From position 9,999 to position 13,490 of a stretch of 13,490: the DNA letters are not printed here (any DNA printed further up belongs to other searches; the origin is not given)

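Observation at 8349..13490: Giant ORF missing from the supplied ORF track: 1,714 stop-free codons running off the 3' edge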

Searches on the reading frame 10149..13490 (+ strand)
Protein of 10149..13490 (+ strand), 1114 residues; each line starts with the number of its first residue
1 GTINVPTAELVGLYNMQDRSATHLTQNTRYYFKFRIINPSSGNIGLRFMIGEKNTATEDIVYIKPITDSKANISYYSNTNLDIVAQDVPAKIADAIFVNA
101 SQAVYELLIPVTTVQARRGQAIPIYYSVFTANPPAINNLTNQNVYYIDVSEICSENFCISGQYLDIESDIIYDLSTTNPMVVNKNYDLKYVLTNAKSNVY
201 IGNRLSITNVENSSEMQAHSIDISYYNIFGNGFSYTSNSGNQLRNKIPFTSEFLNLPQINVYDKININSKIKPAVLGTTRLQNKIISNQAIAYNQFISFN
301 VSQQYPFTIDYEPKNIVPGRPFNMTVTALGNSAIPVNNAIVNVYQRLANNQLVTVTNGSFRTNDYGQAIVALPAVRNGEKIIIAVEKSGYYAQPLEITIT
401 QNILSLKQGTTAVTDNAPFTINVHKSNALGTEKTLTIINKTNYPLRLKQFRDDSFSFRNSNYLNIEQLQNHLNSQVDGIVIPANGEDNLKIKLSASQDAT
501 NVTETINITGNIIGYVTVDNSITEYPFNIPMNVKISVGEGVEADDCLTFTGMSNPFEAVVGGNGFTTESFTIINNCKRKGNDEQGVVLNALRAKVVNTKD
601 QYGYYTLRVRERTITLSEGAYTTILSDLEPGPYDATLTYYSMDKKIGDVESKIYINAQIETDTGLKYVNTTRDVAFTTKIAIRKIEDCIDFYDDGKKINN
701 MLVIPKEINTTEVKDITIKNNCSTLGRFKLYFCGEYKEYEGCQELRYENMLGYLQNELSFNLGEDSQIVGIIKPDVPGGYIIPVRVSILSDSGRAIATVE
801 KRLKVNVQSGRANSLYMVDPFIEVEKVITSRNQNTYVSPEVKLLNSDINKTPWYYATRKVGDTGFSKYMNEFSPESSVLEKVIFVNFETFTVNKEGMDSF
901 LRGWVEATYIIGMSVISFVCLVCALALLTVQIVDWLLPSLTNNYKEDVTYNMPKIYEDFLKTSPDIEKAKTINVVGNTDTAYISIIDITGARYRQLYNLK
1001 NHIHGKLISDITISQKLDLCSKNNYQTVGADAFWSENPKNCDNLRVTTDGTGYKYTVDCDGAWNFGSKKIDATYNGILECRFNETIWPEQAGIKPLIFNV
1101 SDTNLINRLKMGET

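Call 59: predict_structure(alignment_id=A2)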
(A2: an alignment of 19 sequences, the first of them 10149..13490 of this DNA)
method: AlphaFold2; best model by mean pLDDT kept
length: 1114 residues; sequences in the alignment: 19
mean_pLDDT: 74.5   pTM: 0.37
mean pLDDT of the five models: 74.5, 73.7, 72.9, 71.5, 68.9
residues with pLDDT >= 90: 160; 70-90: 616; 50-70: 198; < 50: 140
segments of 3 or more residues with pLDDT < 50: 213-217, 736-741, 743-749, 847-855, 857-860, 862-865, 869-876, 895-939, 957-991, 1022-1024, 1086-1091
pLDDT, mean of each block of 10 residues (from residue 1): 72 88 86 91 91 86 86 88 83 91 89 79 87 83 77 73 82 73 89 77 86 53 86 75 73 82 85 85 86 86 87 85 89 84 76 60 90 84 87 85 87 90 82 92 90 88 90 88 91 85 79 88 87 81 81 78 81 86 80 84 85 84 87 91 69 88 76 80 69 81 71 80 78 57 47 66 82 70 77 67 74 58 73 71 53 47 48 47 64 47 26 26 31 38 75 54 41 37 43 66 77 74 57 64 72 76 63 75 51 63 71 54
secondary structure, 60 per line:
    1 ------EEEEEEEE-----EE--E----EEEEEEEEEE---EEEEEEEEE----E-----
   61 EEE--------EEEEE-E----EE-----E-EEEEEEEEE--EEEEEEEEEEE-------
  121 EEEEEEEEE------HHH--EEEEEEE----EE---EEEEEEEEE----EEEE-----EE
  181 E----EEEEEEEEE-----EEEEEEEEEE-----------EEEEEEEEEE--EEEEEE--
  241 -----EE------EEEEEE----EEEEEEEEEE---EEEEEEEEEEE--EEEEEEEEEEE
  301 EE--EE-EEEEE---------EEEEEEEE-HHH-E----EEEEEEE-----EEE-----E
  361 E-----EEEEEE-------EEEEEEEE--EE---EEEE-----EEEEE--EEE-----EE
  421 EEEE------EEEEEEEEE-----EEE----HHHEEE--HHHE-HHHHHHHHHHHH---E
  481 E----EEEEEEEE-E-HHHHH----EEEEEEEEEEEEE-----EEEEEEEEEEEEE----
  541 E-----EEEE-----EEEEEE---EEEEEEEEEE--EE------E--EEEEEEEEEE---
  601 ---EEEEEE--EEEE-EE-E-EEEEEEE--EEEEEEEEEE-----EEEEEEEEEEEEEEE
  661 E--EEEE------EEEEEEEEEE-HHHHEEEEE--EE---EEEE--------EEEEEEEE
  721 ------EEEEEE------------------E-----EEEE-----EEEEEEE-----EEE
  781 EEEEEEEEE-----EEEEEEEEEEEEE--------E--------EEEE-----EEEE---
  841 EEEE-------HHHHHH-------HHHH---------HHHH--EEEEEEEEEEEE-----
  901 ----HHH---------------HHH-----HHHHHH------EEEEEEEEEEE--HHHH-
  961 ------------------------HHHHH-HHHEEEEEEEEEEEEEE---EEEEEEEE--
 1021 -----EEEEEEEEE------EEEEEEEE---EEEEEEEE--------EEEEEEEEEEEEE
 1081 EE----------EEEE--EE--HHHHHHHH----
elements in order (helices of 4 or more, strands of 3 or more residues): E7-14 E29-38 E42-50 E61-63 E72-76 E92-100 E103-113 E121-129 E141-147 E157-165 E170-173 E179-181 E186-194 E200-209 E221-230 E233-238 E254-259 E264-273 E277-287 E290-302 E308-312 E322-329 E340-346 E352-354 E367-372 E380-387 E395-398 E404-408 E411-413 E419-424 E431-439 E445-447 E455-457 H465-476 E486-493 H497-501 E506-518 E524-536 E547-550 E556-561 E565-574 E588-597 E604-609 E612-615 E622-628 E631-640 E646-661 E664-667 E674-683 H685-688 E689-693 E701-704 E713-720 E727-732 E757-760 E766-772 E778-789 E795-807 E825-828 E834-837 E841-844 H852-857 H865-868 H878-881 E884-895 H931-936 E943-953 H956-959 H985-989 E994-1007 E1011-1018 E1026-1034 E1041-1048 E1052-1059 E1068-1082 E1093-1096 H1103-1110

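Call 62: fold_search(model_id=the predicted structure, library=pdb)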
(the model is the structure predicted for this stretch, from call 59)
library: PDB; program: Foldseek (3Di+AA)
matches with E <= 10: 1796; with E <= 0.001: 327
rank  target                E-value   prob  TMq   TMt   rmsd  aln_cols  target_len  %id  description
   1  7sqc_O0               5.2e-19  1.00  0.15  0.14  41.4      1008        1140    8  Ciliary C1 central pair apparatus isolated from Chlamydomonas reinhardtii (released 2022-04-13)
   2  7sqc_2B               1.6e-18  1.00  0.12  0.16  39.7       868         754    9  Ciliary C1 central pair apparatus isolated from Chlamydomonas reinhardtii (released 2022-04-13)
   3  9ijj_4I               5.9e-18  1.00  0.11  0.06  32.6       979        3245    8  In situ structure of the central apparatus in mouse sperm axoneme. (released 2025-06-04)
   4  9ijj_h                5.2e-17  1.00  0.12  0.10  43.1      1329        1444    8  In situ structure of the central apparatus in mouse sperm axoneme. (released 2025-06-04)
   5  9ijj_4G               3.1e-16  1.00  0.11  0.05  28.6       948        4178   10  In situ structure of the central apparatus in mouse sperm axoneme. (released 2025-06-04)
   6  9ijj_4H               1.4e-15  1.00  0.12  0.06  41.9      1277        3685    9  In situ structure of the central apparatus in mouse sperm axoneme. (released 2025-06-04)
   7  8ayh_B                1.9e-14  1.00  0.14  0.16  45.7      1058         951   10  Structure of Complement C5 in Complex with small molecule inhibitor and CVF (released 2022-12-21)
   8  9fx3_A                3.1e-14  1.00  0.14  0.14  43.8       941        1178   10  Structure of active human CD109 (released 2025-03-19)
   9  3pvm_A                4.3e-14  1.00  0.13  0.10  41.1      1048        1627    8  Structure of Complement C5 in Complex with CVF (released 2011-01-19)
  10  7q1y_A                5.2e-14  1.00  0.11  0.10  42.0       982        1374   11  X-ray structure of human A2ML1 (released 2022-04-20)
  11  3prx_B                7.0e-14  1.00  0.13  0.12  45.0      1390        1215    9  Structure of Complement C5 in Complex with CVF and SSL7 (released 2011-01-19)
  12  2pn5_A                1.6e-13  1.00  0.12  0.11  45.0      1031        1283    9  Crystal Structure of TEP1r (released 2007-07-24)
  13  8beg_A                1.9e-13  1.00  0.09  0.15  24.1       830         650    8  Structure of Ig-like domains from PrgB (released 2022-11-30)
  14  9ijj_P                1.9e-13  1.00  0.10  0.14  26.0       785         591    9  In situ structure of the central apparatus in mouse sperm axoneme. (released 2025-06-04)
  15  9fx2                  2.0e-13  1.00  0.13  0.13  44.0      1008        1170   10  Structure of methylamine activated CD109 (released 2025-03-19)
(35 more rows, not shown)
